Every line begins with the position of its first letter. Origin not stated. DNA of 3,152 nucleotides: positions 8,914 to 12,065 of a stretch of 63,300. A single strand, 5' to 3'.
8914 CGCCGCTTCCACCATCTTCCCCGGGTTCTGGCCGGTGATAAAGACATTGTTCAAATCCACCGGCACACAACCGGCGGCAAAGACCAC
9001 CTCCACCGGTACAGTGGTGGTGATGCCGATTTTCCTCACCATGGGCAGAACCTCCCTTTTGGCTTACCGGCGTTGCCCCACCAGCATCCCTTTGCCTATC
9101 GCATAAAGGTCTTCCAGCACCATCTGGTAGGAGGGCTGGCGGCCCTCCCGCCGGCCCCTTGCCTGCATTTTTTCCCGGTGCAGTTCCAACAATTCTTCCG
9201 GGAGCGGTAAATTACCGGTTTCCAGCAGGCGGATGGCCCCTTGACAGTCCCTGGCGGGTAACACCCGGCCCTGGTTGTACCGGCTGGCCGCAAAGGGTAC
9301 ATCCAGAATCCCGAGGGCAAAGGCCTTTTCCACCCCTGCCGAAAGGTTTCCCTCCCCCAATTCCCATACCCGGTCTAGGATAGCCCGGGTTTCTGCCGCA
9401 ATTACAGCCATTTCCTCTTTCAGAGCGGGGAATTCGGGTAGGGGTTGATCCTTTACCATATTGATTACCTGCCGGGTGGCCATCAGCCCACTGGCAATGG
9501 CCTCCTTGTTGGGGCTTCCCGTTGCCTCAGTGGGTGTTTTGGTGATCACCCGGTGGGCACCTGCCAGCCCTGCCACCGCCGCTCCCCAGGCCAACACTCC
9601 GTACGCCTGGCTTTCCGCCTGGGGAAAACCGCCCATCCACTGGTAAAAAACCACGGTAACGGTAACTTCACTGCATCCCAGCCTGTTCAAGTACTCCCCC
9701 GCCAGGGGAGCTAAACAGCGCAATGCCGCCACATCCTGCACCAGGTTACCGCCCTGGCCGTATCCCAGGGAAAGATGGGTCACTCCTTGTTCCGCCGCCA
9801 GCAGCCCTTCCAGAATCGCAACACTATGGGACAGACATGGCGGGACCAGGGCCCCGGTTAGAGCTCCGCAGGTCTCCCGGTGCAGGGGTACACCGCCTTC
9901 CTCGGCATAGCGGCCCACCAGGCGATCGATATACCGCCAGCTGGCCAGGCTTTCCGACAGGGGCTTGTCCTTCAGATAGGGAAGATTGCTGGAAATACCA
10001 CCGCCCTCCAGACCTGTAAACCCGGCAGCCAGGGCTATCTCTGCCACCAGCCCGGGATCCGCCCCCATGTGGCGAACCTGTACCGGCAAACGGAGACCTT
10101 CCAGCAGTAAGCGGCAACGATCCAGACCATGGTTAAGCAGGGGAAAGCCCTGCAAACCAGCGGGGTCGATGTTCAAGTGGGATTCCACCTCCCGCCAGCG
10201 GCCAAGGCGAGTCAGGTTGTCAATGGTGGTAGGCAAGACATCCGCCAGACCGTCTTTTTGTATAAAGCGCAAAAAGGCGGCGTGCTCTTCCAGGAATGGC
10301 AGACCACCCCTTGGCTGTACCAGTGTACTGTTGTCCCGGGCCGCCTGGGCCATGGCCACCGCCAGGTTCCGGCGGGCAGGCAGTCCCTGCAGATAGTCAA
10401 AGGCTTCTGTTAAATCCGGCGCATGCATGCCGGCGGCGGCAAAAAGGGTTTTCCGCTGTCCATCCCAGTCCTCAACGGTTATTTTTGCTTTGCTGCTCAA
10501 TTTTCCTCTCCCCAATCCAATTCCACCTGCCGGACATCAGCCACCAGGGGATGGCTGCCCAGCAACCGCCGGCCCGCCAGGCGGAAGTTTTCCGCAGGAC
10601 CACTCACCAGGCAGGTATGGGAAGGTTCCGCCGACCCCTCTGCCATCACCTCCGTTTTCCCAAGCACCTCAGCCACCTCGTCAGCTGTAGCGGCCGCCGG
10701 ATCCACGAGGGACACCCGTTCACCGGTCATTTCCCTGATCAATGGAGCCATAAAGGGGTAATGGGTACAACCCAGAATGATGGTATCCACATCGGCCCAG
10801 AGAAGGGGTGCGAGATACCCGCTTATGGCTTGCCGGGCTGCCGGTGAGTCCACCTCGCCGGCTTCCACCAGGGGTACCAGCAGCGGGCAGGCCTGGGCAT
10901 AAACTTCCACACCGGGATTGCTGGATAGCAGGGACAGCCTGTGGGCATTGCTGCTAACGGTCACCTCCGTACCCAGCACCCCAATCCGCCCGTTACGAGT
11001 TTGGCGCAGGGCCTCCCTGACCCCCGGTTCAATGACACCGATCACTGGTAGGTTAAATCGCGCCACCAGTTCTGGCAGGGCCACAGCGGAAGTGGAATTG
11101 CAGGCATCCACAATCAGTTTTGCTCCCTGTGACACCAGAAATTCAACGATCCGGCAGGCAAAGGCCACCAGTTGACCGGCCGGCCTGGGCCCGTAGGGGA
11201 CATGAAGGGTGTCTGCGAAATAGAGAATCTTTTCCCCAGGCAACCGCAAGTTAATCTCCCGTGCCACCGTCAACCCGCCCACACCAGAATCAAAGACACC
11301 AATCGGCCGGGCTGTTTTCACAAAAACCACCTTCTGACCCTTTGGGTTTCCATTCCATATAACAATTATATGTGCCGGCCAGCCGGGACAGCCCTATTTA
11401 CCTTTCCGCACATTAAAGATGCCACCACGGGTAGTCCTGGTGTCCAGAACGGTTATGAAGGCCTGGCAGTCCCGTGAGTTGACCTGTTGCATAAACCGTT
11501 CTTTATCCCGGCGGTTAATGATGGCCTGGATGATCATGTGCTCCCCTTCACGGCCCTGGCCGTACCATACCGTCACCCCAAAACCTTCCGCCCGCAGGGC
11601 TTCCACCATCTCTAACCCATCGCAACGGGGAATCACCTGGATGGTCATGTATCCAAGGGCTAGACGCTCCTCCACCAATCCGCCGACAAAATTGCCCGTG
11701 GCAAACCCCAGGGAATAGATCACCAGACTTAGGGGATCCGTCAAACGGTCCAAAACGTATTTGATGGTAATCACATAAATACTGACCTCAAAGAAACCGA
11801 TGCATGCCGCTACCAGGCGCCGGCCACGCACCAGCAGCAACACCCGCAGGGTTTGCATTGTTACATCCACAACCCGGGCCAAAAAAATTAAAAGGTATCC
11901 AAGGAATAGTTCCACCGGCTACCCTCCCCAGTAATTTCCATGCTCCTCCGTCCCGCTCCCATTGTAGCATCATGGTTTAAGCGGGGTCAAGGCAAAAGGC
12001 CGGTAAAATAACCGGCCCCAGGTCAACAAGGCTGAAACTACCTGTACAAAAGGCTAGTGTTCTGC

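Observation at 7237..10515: Glutamate-mutase E-subunit homolog with no B12-binding partner, in an apparent operon with a 2-hydroxyacyl-CoA-dehydratase-like protein and its ATP-driven activase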

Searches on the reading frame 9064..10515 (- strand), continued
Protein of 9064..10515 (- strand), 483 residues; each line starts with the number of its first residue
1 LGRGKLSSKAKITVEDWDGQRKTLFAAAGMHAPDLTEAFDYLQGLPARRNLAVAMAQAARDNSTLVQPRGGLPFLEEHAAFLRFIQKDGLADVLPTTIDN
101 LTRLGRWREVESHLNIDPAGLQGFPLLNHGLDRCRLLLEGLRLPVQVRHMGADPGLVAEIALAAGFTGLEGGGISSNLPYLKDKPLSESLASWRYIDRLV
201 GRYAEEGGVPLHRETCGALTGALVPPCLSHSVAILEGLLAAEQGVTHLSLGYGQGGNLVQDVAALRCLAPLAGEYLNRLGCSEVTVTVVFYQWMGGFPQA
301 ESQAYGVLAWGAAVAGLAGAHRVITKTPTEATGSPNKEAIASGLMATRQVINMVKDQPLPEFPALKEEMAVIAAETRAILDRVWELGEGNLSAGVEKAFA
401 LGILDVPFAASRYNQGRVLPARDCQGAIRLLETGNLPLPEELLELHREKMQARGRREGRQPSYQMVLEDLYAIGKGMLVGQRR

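Call 76: find_homologous_proteins(query=A5, max_evalue=1e-20)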
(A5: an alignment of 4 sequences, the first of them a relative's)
Query A5 (4 sequences) (483 aa, profile of the alignment): 2150 proteins with E <= 1e-20 among 8000 candidates; the best 120 are listed.
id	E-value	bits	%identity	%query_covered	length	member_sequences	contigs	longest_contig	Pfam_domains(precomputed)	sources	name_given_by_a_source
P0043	3.4e-279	944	56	93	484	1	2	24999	PF06368.18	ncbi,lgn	ncbi:MAG: methylaspartate mutase subunit E [Bacillota bacterium]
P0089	3.1e-278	941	53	93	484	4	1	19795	PF06368.18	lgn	-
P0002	3.9e-270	914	58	93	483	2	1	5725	PF06368.18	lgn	-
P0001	3.2e-259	878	100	100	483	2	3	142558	PF06368.18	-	-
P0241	4.8e-251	851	53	93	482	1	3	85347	PF06368.18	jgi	jgi:methylaspartate mutase epsilon subunit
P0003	3.6e-223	759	57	93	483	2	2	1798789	PF06368.18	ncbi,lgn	ncbi:methylaspartate mutase subunit E [Desulfotomaculum varum]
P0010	1.0e-222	758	55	97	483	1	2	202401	PF06368.18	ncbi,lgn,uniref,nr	ncbi:methylaspartate mutase subunit E [Desulforamulus putei]|uniref:Glutamate mutase epsilon subunit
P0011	1.4e-222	758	55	97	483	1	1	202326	PF06368.18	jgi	-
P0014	3.4e-220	750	57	93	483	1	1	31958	PF06368.18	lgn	-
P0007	3.4e-220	750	55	97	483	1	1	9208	PF06368.18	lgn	-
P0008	4.5e-220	749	55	97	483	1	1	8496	PF06368.18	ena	-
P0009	5.0e-220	749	55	97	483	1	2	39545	PF06368.18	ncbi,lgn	-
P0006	2.0e-219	747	55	97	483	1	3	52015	PF06368.18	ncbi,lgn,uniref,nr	ncbi:glutamate mutase [Desulforamulus profundi]|uniref:Glutamate mutase epsilon subunit n=1 Tax=Desu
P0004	2.3e-219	747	55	97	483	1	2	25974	PF06368.18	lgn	-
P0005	2.5e-219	747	55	97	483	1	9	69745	PF06368.18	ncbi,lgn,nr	ncbi:MAG: methylaspartate mutase subunit E [Firmicutes bacterium]|nr:methylaspartate mutase subunit 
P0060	7.6e-219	745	55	93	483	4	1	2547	PF06368.18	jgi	jgi:methylaspartate mutase epsilon subunit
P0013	3.9e-218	743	57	93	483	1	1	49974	PF06368.18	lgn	-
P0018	5.8e-218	742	54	97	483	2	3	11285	PF06368.18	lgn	-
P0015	7.3e-218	742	57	93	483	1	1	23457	PF06368.18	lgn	-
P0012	1.1e-217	741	55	97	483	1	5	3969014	PF06368.18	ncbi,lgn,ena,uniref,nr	ncbi:methylaspartate mutase subunit E [Desulforamulus ruminis]|uniref:Glutamate mutase epsilon subun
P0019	1.2e-217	741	54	97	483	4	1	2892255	PF06368.18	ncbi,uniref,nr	ncbi:methylaspartate mutase, E subunit [Desulfotomaculum nigrificans CO-1-SRB]|uniref:Glutamate muta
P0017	1.5e-217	741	55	97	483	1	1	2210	PF06368.18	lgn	-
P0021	3.0e-217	740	56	93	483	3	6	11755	PF06368.18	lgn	-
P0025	3.2e-217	740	56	93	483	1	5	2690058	PF06368.18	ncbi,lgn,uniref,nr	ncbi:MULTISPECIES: methylaspartate mutase subunit E [Carboxydocella]|uniref:Glutamate mutase epsilon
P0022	3.4e-217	740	56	93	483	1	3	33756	PF06368.18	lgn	-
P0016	4.3e-217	739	55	97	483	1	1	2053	PF06368.18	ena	-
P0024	4.8e-217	739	55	93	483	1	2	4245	PF06368.18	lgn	-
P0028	9.8e-217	738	55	93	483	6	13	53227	PF06368.18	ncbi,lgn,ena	-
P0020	1.1e-216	738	57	93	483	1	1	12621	PF06368.18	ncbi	ncbi:MAG: methylaspartate mutase subunit E [Bacillota bacterium]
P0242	2.5e-216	737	52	93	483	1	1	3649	PF06368.18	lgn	-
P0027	3.5e-216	736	56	93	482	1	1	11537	PF06368.18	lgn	-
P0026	3.8e-215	733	53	97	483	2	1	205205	PF06368.18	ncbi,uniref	ncbi:methylaspartate mutase subunit E [Desulfotomaculum sp. 1211_IL3151]|uniref:methylaspartate muta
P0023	5.4e-215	732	56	93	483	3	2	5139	PF06368.18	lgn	-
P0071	6.1e-215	732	54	93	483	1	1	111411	PF06368.18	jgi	-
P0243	9.6e-215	732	51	93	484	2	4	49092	PF06368.18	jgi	jgi:methylaspartate mutase epsilon subunit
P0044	2.1e-214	731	53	99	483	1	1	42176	PF06368.18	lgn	-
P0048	2.6e-214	730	54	93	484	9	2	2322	PF06368.18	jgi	jgi:methylaspartate mutase epsilon subunit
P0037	3.2e-214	730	55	93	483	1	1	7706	PF06368.18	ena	-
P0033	6.3e-214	729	55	93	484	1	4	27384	PF06368.18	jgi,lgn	-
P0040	1.2e-213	728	55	93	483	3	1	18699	PF06368.18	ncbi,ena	-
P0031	1.3e-213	728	53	97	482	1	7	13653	PF06368.18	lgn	-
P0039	1.8e-213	727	54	93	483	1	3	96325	PF06368.18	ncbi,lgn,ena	-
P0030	1.9e-213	727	54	96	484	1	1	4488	PF06368.18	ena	-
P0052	5.1e-213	726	54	93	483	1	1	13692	PF06368.18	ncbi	-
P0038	6.2e-213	726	52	98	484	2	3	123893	PF06368.18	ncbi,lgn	-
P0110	6.4e-213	726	54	93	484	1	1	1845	PF06368.18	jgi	-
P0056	6.9e-213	726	54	93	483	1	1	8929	PF06368.18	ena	-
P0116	8.8e-213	725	51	93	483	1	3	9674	PF06368.18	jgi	jgi:methylaspartate mutase epsilon subunit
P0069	1.1e-212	725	54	96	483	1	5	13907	PF06368.18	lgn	-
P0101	1.2e-212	725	53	93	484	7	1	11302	PF06368.18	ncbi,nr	ncbi:MAG TPA: methylaspartate mutase subunit E [Candidatus Deferrimicrobium sp.]|nr:methylaspartate 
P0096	2.6e-212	724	51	99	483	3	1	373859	PF06368.18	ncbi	ncbi:methylaspartate mutase subunit E [Peptococcaceae bacterium 1198_IL3148]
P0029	3.1e-212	723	56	93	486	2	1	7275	PF06368.18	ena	-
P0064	4.2e-212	723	52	97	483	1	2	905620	PF06368.18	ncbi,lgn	ncbi:methylaspartate mutase subunit E [Desulfotomaculum defluvii]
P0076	4.8e-212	723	51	98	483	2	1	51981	PF06368.18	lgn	-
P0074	9.3e-212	722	52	98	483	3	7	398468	PF06368.18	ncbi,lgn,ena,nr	ncbi:MAG: methylaspartate mutase subunit E [Peptococcaceae bacterium]|nr:methylaspartate mutase subu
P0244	2.1e-211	721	52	93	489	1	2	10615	PF06368.18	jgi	jgi:methylaspartate mutase epsilon subunit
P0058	4.0e-211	720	52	99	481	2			PF06368.18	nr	nr:methylaspartate mutase subunit E [Desulforadius tongensis]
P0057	5.1e-211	719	52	98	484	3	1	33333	PF06368.18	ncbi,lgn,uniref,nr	ncbi:methylaspartate mutase subunit E [Anaerobranca gottschalkii]|uniref:Glutamate mutase epsilon su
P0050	6.8e-211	719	55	93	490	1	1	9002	PF06368.18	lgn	-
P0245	9.7e-211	718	52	93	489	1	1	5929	PF06368.18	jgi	jgi:methylaspartate mutase epsilon subunit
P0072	1.0e-210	718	52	96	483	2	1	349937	PF06368.18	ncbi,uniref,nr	ncbi:methylaspartate mutase subunit E [Desulfofalx alkaliphila]|uniref:methylaspartate mutase subuni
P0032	1.3e-210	718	53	100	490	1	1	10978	PF06368.18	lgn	-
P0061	1.6e-210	718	54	93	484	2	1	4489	PF06368.18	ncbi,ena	-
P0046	1.7e-210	718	53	99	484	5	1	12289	PF06368.18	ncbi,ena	-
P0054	2.6e-210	717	53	96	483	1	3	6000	PF06368.18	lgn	-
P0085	3.2e-210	717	54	93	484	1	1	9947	PF06368.18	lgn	-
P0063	3.5e-210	717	52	96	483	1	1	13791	PF06368.18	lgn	-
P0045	3.8e-210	716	55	93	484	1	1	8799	PF06368.18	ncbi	-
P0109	4.4e-210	716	51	100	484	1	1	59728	PF06368.18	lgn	-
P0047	6.8e-210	716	54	93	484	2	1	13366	PF06368.18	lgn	-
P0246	7.5e-210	716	50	98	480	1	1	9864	PF06368.18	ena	-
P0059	8.3e-210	715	56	93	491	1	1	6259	PF06368.18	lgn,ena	-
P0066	8.5e-210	715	53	99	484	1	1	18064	PF06368.18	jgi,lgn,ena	-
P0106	1.1e-209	715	54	93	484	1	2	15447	PF06368.18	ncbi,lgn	-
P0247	1.1e-209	715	52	96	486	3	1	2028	PF06368.18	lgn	-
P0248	1.2e-209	715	50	98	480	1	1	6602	PF06368.18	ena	-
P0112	1.5e-209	715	53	93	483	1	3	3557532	PF06368.18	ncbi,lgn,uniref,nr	ncbi:methylaspartate mutase subunit E [Anoxybacter fermentans]|uniref:Glutamate mutase epsilon subun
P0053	2.5e-209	714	55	93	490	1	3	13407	PF06368.18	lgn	-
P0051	2.8e-209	714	54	93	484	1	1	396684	PF06368.18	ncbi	-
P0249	3.3e-209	713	52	93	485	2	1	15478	PF06368.18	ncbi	-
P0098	4.1e-209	713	51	98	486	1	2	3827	PF06368.18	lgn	-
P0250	4.2e-209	713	51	94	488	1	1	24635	PF06368.18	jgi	jgi:methylaspartate mutase epsilon subunit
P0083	8.0e-209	712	54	93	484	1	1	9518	PF06368.18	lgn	-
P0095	9.4e-209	712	53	93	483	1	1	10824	PF06368.18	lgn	-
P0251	1.0e-208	712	55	94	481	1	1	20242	PF06368.18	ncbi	ncbi:MAG: methylaspartate mutase subunit E [Patescibacteria group bacterium]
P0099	1.2e-208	712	54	93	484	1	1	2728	PF06368.18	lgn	-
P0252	1.2e-208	712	52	93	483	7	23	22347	PF06368.18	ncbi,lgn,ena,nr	ncbi:MAG: methylaspartate mutase epsilon subunit [Petroclostridium sp.]|nr:methylaspartate mutase, s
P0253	1.2e-208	712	51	98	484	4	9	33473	PF06368.18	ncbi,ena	-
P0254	1.2e-208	712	52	97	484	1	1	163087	PF06368.18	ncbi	ncbi:MAG: methylaspartate mutase subunit E [Desulfitobacteriaceae bacterium]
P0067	1.6e-208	711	54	96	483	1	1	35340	PF06368.18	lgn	-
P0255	1.8e-208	711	53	93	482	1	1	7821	PF06368.18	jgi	-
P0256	1.8e-208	711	53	93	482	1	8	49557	PF06368.18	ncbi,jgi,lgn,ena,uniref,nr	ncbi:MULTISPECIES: methylaspartate mutase subunit E [unclassified Candidatus Frackibacter]|uniref:me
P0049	2.2e-208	711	54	93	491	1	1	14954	PF06368.18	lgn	-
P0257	2.9e-208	710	50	98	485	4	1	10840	PF06368.18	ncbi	ncbi:MAG: methylaspartate mutase subunit E [Bacillota bacterium]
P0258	3.3e-208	710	51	99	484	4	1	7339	PF06368.18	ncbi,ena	-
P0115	3.6e-208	710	53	93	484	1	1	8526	PF06368.18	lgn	-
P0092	3.8e-208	710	52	95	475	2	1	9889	PF06368.18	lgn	-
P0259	6.1e-208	709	52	93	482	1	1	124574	PF06368.18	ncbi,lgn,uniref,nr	ncbi:methylaspartate mutase subunit E [Selenihalanaerobacter shriftii]|uniref:Glutamate mutase epsil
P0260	7.0e-208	709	53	93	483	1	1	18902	PF06368.18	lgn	-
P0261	8.8e-208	709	53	93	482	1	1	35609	PF06368.18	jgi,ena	-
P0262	9.1e-208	709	55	93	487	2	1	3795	PF06368.18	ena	-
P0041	1.2e-207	708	55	93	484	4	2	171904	PF06368.18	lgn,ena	-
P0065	1.2e-207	708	56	93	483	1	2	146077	PF06368.18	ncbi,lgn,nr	ncbi:MAG: methylaspartate mutase subunit E [Bacillota bacterium]|nr:methylaspartate mutase subunit E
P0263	1.2e-207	708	52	93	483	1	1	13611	PF06368.18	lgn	-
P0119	1.3e-207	708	52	98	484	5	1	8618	PF06368.18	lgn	-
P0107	1.6e-207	708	54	93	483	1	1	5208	PF06368.18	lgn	-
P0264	1.6e-207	708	54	93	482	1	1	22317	PF06368.18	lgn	-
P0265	1.6e-207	708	54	92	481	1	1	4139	PF06368.18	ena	-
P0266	1.6e-207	708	55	93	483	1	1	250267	PF06368.18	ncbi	ncbi:MAG: methylaspartate mutase subunit E [Betaproteobacteria bacterium]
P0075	1.9e-207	708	56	93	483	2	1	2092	PF06368.18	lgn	-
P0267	1.9e-207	708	53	93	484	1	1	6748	PF06368.18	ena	-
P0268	1.9e-207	708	52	98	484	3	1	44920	PF06368.18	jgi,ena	-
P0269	2.6e-207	707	53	93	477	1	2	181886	PF06368.18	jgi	jgi:methylaspartate mutase epsilon subunit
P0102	2.7e-207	707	54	92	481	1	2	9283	PF06368.18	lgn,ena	-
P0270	2.8e-207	707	51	93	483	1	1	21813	PF06368.18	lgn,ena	-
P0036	2.8e-207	707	55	93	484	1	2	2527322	PF06368.18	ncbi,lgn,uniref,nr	ncbi:methylaspartate mutase subunit E [Desulfitobacterium hafniense]|uniref:methylaspartate mutase s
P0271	3.7e-207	707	52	93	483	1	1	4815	PF06368.18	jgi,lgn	jgi:methylaspartate mutase epsilon subunit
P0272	3.9e-207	707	53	93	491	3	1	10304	PF06368.18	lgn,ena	-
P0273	4.1e-207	707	54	93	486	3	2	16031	PF06368.18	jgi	-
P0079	4.3e-207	706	54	93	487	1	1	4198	PF06368.18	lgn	-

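Call 77: find_encoding_contigs(protein=P0241, flank=10000, max_places=2)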
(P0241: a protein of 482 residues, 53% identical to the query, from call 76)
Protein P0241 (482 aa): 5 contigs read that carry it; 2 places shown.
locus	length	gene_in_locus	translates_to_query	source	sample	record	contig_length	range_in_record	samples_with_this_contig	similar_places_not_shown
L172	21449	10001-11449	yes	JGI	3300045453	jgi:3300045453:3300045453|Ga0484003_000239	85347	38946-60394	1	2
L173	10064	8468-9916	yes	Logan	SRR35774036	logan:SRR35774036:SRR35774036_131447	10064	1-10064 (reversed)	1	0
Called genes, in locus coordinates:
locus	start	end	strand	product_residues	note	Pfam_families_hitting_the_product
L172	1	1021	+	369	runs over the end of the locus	PF03480:DctP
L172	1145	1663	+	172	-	PF04290:DctQ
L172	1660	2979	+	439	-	PF06808:DctM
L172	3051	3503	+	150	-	PF13237:Fer4_10 (weak), PF13247:Fer4_11, PF14697:Fer4_21 (weak), PF12838:Fer4_7 (weak), PF13187:Fer4_9, PF25160:LdpA_Fe-S-bd, PF00037:Fer4 (weak), PF12797:Fer4_2 (weak), +4 more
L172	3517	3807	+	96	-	PF02597:ThiS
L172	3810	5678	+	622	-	PF02730:AFOR_N, PF01314:AFOR_C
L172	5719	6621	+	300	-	PF02826:2-Hacid_dh_C (weak), PF03446:NAD_binding_2, PF03807:F420_oxidored, PF14520:HHH_5 (faint), PF14833:NAD_binding_11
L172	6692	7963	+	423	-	PF02550:AcetylCoA_hydro, PF13336:AcetylCoA_hyd_C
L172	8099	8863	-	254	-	PF00072:Response_reg, PF04397:LytTR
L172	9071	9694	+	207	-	PF10646:Germane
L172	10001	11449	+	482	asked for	PF06368:Met_asp_mut_E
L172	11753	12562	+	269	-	PF00392:GntR, PF07702:UTRA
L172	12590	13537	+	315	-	PF12974:Phosphonate-bd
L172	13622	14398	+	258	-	PF00005:ABC_tran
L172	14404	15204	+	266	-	PF00528:BPD_transp_1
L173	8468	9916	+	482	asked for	PF06368:Met_asp_mut_E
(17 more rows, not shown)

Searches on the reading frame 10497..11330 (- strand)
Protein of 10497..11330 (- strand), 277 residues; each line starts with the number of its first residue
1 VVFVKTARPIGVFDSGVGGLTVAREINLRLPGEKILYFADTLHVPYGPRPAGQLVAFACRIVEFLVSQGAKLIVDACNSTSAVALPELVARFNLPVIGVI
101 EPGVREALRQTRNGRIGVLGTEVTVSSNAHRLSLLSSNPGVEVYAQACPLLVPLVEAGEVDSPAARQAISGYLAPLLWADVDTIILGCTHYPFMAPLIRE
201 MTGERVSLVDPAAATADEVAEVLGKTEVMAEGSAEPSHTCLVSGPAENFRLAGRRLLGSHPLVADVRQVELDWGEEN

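Call 4: search_protein_families(library=pfam, proteins=[window:10497-11330:-], max_evalue=0.01)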
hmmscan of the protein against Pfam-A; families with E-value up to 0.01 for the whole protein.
window:10497-11330:- (277 aa): 1 family
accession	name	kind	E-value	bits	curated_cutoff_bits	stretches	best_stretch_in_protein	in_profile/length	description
PF01177.27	Asp_Glu_race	-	3.8e-20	73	31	1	60-218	55-210/211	Asp/Glu/Hydantoin racemase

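Call 5: search_protein_families(library=ncbifam, proteins=[window:10497-11330:-], max_evalue=0.01)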
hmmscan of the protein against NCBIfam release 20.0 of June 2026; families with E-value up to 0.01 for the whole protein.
window:10497-11330:- (277 aa): 5 families
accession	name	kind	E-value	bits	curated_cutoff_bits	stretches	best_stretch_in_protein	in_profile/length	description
NF002035.0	PRK00865.1-3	equivalog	4.5e-76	255.9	328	1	7-260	3-256/267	glutamate racemase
TIGR00067.1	glut_race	equivalog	6.5e-68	228.8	146.65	1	10-246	1-238/251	glutamate racemase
NF002034.1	PRK00865.1-1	equivalog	2.2e-33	115.6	408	1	12-240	3-233/260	glutamate racemase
NF052483.1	racemase_CuyB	equivalog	5.4e-12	46.2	190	1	60-221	62-223/225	cysteate racemase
TIGR00035.1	asp_race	subfamily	2.7e-08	33.7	93.1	1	61-134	68-139/236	amino acid racemase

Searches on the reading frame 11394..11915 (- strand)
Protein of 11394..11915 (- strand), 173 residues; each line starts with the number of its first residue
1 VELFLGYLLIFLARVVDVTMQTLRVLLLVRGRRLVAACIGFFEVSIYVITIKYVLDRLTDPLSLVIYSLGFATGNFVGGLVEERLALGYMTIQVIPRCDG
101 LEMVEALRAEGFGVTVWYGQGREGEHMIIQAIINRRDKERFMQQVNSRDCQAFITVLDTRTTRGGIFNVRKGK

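Call 4: search_protein_families(library=pfam, proteins=[window:11394-11915:-], max_evalue=0.01)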
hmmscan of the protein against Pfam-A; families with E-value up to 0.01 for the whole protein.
window:11394-11915:- (173 aa): 2 families
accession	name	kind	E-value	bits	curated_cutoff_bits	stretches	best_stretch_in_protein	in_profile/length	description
PF18955.5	DUF5698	-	5.5e-21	75.2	27.5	1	22-78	1-57/58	Domain of unknown function (DUF5698)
PF10035.14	DUF2179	-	3.8e-09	36.7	22.8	1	112-164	1-55/55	Uncharacterized protein conserved in bacteria (DUF2179)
